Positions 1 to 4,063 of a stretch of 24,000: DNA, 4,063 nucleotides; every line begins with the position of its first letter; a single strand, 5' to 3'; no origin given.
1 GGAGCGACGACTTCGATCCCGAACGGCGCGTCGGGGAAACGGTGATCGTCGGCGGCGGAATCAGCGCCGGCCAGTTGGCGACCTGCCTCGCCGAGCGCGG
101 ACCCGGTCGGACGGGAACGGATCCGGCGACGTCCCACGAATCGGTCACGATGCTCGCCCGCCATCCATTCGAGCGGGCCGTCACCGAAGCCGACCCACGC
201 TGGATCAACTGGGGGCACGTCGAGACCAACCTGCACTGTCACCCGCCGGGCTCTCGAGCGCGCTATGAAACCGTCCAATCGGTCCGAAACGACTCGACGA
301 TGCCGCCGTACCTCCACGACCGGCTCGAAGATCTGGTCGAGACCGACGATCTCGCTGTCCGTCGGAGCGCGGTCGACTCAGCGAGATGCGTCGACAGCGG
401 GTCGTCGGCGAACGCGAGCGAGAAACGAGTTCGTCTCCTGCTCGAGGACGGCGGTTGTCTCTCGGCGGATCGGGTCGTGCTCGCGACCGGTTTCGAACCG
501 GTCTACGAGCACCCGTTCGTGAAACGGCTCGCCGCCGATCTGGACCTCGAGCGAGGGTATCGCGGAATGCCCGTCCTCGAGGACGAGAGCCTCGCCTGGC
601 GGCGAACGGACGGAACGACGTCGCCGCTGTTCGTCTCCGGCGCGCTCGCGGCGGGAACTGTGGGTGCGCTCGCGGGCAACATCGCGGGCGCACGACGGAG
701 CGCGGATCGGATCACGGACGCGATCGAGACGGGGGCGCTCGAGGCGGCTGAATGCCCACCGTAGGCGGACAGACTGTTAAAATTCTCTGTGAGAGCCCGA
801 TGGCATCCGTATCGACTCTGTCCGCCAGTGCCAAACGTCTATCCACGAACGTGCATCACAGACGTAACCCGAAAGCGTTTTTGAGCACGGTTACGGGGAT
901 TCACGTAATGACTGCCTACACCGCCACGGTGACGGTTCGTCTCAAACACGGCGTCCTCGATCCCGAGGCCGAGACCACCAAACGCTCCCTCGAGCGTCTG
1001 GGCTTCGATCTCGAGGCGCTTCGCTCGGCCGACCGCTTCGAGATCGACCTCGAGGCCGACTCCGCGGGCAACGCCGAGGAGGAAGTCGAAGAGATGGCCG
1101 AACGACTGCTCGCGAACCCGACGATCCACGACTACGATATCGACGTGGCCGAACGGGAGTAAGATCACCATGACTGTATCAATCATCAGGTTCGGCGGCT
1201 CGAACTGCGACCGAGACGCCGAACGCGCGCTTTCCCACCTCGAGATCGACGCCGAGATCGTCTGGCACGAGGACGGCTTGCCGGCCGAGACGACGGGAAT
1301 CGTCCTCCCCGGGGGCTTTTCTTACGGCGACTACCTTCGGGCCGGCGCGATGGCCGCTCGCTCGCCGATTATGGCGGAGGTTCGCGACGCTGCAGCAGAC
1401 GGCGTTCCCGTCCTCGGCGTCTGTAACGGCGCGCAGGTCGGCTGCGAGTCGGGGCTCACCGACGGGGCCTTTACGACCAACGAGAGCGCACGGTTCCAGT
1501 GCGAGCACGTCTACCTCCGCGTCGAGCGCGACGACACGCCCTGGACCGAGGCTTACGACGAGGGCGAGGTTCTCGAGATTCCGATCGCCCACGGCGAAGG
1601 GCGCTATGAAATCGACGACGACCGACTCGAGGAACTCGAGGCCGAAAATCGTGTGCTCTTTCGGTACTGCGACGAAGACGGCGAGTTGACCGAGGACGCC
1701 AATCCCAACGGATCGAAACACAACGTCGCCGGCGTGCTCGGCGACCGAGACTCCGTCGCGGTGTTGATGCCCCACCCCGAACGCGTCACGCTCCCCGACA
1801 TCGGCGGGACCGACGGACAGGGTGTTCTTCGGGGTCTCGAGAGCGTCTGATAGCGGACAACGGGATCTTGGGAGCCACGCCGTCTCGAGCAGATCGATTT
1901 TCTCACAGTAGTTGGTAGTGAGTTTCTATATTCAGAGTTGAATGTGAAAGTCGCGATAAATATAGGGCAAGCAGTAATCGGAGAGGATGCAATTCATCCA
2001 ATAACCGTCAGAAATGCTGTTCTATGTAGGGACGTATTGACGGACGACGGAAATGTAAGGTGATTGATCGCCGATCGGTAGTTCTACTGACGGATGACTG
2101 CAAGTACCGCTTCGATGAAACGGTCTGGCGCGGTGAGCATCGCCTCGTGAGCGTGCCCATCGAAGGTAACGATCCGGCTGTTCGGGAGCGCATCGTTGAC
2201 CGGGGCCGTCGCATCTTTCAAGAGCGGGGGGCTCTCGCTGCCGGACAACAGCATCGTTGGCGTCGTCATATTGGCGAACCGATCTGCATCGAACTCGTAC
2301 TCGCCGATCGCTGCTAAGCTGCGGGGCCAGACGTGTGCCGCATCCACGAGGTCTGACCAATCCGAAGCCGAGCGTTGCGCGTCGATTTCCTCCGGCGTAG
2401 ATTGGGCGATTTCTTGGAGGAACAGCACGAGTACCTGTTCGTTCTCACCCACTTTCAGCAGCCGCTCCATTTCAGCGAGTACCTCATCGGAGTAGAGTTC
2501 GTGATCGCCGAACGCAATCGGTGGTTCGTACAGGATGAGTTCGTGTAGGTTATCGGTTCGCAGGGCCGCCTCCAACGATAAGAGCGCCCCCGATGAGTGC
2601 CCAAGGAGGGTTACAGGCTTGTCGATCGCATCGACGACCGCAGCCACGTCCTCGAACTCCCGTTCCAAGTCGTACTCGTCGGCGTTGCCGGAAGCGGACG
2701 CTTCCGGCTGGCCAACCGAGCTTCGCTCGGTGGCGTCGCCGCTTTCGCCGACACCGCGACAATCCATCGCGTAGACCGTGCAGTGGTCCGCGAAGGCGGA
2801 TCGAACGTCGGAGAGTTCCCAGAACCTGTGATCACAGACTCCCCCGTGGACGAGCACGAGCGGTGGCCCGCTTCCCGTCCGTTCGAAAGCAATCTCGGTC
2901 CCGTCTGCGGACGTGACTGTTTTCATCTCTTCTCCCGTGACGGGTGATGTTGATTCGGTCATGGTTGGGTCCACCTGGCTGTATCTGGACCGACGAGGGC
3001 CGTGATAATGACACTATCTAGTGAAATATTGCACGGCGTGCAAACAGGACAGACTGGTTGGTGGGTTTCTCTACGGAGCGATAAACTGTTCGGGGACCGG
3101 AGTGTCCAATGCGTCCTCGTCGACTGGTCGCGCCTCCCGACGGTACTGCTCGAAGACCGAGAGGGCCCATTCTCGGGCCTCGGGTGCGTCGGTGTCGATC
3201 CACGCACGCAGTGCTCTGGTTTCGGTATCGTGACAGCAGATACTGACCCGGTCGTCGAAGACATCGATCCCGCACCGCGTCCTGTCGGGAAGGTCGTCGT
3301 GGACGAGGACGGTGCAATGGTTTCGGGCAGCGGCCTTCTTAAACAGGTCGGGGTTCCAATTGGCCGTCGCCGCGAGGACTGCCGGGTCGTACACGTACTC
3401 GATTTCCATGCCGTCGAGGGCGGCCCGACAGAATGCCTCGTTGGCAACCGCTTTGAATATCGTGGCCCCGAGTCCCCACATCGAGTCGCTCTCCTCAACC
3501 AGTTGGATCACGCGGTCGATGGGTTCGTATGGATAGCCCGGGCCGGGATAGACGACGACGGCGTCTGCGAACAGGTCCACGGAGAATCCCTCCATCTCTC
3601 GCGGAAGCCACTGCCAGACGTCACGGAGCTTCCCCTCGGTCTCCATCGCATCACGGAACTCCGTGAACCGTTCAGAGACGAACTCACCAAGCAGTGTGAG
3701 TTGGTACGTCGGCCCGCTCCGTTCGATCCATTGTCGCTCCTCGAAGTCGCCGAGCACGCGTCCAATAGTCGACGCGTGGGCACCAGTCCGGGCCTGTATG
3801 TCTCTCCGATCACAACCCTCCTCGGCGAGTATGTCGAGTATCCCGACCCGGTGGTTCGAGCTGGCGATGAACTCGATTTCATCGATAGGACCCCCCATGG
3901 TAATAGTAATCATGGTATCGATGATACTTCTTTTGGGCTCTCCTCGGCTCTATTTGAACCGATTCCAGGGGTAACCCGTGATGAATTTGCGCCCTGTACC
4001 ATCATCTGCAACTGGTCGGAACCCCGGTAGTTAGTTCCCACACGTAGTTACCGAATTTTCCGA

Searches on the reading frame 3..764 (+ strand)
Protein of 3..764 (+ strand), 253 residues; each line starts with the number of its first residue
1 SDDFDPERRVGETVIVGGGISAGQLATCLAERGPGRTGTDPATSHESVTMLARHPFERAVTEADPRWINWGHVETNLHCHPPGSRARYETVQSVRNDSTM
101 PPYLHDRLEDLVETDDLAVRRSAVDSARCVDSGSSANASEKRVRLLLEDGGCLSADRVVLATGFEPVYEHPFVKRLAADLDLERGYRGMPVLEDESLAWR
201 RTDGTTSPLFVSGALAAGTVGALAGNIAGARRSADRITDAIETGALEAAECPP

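Call 29: search_protein_families(library=pfam, proteins=[window:3-764:+], max_evalue=0.001)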
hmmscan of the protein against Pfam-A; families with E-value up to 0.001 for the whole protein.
window:3-764:+ (253 aa): 1 family
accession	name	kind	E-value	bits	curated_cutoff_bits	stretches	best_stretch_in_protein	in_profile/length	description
PF13454.12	NAD_binding_9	-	0.00026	21.5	21.8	0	102-164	97-154/155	FAD-NAD(P)-binding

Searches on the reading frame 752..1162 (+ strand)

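Call 29: search_protein_families(library=pfam, proteins=[window:752-1162:+], max_evalue=0.001)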
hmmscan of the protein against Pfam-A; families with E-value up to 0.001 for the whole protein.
window:752-1162:+ (136 aa): 1 family
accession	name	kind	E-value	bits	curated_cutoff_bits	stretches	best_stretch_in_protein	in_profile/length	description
PF02700.19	PurS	-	3.9e-25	88.3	22.2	1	58-132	2-77/77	Phosphoribosylformylglycinamidine (FGAM) synthase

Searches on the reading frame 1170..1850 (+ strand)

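Call 29: search_protein_families(library=pfam, proteins=[window:1170-1850:+], max_evalue=0.001)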
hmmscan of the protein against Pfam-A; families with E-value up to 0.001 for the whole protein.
window:1170-1850:+ (226 aa): 4 families
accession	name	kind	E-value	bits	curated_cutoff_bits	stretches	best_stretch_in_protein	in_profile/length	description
PF13507.12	GATase_5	-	1.7e-39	135.9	27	1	2-207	3-230/260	CobB/CobQ-like glutamine amidotransferase domain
PF00117.34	GATase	-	1.7e-05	25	22.8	1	18-94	14-88/190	Glutamine amidotransferase class-I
PF07685.20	GATase_3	-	0.00036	20.7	27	1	30-93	29-90/196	CobB/CobQ-like glutamine amidotransferase domain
PF01965.30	DJ-1_PfpI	-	0.00043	20.6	26.6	1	37-103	58-119/165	DJ-1/PfpI family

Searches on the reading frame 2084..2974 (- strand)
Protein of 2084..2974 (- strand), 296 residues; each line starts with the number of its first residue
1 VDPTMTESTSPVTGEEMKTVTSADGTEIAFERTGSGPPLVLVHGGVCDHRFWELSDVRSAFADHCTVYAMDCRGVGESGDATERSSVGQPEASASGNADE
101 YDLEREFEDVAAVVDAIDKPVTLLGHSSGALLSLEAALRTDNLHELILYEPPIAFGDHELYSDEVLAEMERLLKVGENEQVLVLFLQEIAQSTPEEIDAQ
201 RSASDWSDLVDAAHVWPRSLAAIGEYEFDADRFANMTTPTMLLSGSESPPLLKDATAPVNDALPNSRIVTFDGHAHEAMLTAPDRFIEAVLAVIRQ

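Call 29: search_protein_families(library=pfam, proteins=[window:2084-2974:-], max_evalue=0.001)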
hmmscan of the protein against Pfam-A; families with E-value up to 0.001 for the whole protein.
window:2084-2974:- (296 aa): 3 families
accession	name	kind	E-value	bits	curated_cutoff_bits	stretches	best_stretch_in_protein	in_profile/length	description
PF12697.13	Abhydrolase_6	-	1.3e-22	82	26.3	1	39-289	1-217/217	Alpha/beta hydrolase family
PF00561.26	Abhydrolase_1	-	3.7e-13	50.2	25.8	1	37-283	1-245/245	alpha/beta hydrolase fold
PF12146.15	Hydrolase_4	-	6.1e-11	42.5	27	1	40-279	8-235/239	Serine aminopeptidase, S33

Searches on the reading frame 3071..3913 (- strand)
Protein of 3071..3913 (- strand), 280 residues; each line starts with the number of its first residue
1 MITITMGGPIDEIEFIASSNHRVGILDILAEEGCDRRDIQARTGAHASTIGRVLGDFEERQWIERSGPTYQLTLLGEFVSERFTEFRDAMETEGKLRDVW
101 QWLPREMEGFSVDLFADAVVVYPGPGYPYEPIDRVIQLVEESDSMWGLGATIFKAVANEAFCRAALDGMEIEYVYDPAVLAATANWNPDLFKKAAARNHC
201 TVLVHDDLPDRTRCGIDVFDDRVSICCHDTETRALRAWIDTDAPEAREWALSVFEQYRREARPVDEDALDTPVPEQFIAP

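Call 29: search_protein_families(library=pfam, proteins=[window:3071-3913:-], max_evalue=0.001)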
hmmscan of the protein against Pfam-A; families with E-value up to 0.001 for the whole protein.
window:3071-3913:- (280 aa): 2 families
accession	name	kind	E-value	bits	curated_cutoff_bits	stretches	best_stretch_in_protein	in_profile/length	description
PF25213.1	HVO_A0261_N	-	2.5e-26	91.8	35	1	11-93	2-84/86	HVO_A0261 N-terminal domain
PF08350.17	FilR1_middle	-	1.4e-23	83.7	27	1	128-259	1-127/128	Methanogenesis regulatory protein FilR1, middle domain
